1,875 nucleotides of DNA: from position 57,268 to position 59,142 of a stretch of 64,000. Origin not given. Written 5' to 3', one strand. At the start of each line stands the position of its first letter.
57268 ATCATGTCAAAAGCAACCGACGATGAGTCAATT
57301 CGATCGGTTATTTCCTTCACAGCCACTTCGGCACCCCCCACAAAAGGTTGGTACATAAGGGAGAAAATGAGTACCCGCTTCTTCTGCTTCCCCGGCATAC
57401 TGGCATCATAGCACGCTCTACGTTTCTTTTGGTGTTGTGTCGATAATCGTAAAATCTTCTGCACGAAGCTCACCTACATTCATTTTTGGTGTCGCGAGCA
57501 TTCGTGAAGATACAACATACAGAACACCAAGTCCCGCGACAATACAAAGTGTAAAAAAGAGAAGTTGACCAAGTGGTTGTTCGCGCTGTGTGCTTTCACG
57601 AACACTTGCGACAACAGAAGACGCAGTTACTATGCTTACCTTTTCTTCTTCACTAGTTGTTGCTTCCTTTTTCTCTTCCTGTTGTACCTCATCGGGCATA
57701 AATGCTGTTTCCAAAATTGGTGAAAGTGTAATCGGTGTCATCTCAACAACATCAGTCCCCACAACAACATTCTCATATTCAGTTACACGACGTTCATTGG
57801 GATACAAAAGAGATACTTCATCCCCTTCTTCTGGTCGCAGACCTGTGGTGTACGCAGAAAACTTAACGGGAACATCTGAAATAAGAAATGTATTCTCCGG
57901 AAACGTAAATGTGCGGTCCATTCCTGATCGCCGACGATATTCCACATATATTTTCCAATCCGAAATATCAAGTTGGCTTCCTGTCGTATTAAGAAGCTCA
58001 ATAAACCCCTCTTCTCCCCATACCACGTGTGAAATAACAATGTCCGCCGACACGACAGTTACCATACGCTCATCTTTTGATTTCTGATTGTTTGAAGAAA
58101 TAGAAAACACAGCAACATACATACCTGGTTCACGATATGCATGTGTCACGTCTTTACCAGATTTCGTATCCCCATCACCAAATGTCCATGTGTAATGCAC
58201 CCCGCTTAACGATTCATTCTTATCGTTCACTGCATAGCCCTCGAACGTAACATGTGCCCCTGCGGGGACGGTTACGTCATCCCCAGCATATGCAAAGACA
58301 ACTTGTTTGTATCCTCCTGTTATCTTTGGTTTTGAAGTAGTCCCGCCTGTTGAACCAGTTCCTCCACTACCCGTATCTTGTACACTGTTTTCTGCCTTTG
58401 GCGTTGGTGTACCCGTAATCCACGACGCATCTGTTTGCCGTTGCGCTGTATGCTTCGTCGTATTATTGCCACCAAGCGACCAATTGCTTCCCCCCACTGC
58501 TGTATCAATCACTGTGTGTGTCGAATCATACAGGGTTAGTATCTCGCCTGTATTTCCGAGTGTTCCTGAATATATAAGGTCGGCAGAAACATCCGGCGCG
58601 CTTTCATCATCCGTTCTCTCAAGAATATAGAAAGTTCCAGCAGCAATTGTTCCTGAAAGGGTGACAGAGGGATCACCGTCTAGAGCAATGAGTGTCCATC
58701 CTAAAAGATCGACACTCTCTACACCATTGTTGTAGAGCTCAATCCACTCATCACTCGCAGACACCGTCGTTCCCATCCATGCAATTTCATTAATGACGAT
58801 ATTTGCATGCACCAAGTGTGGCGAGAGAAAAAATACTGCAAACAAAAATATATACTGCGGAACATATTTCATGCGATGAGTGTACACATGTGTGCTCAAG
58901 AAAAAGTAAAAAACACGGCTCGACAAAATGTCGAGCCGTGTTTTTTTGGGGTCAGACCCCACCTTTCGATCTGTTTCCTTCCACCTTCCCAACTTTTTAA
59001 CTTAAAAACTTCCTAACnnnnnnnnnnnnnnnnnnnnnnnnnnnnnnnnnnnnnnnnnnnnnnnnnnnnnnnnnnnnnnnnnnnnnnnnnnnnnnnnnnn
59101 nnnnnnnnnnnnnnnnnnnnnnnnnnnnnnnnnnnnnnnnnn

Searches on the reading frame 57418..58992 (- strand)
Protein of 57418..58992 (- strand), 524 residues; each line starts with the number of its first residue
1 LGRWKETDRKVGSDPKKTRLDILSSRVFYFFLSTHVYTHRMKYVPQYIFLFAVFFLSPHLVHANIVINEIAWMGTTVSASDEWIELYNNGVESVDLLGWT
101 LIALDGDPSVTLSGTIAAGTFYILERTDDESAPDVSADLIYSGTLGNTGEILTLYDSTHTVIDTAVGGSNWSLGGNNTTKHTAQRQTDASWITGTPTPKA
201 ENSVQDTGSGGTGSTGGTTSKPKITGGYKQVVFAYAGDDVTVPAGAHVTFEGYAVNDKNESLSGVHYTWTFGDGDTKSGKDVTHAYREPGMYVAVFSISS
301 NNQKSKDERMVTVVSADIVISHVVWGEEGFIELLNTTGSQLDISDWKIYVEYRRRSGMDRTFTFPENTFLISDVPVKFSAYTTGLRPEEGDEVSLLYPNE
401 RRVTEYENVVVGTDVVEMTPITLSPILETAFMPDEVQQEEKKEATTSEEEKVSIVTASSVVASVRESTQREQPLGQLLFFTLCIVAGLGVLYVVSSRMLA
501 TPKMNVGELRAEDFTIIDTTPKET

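Call 3: search_protein_families(library=pfam, proteins=[window:57418-58992:-], max_evalue=0.1)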
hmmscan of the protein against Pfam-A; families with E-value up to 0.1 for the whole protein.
window:57418-58992:- (524 aa): 3 families
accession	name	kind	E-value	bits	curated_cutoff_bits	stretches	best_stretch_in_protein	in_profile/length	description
PF00932.25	LTD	-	1.2e-17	64.6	34.3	2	63-164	6-104/109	Lamin Tail Domain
PF18911.6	PKD_4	-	1.5e-12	47.8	27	1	235-312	7-82/85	PKD domain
PF00801.26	PKD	-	4.9e-11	42.9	23.5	1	235-306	4-73/80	PKD domain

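Call 4: search_protein_families(library=ncbifam, proteins=[window:57418-58992:-], max_evalue=0.1)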
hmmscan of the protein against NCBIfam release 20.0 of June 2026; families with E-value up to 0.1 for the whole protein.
window:57418-58992:- (524 aa): 3 families
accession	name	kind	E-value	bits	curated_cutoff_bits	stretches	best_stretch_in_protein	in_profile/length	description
NF033680.1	exonuc_ExeM-GG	exception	1.3e-05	23.5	1300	1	58-223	19-187/884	extracellular exonuclease ExeM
TIGR00864.1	PCC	subfamily_domain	0.00012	18.6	1861.4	1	263-319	1424-1478/2700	polycystin cation channel protein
NF006942.0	PRK09424.1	equivalog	0.05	12.3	383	1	432-506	382-455/510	Re/Si-specific NAD(P)(+) transhydrogenase subunit alpha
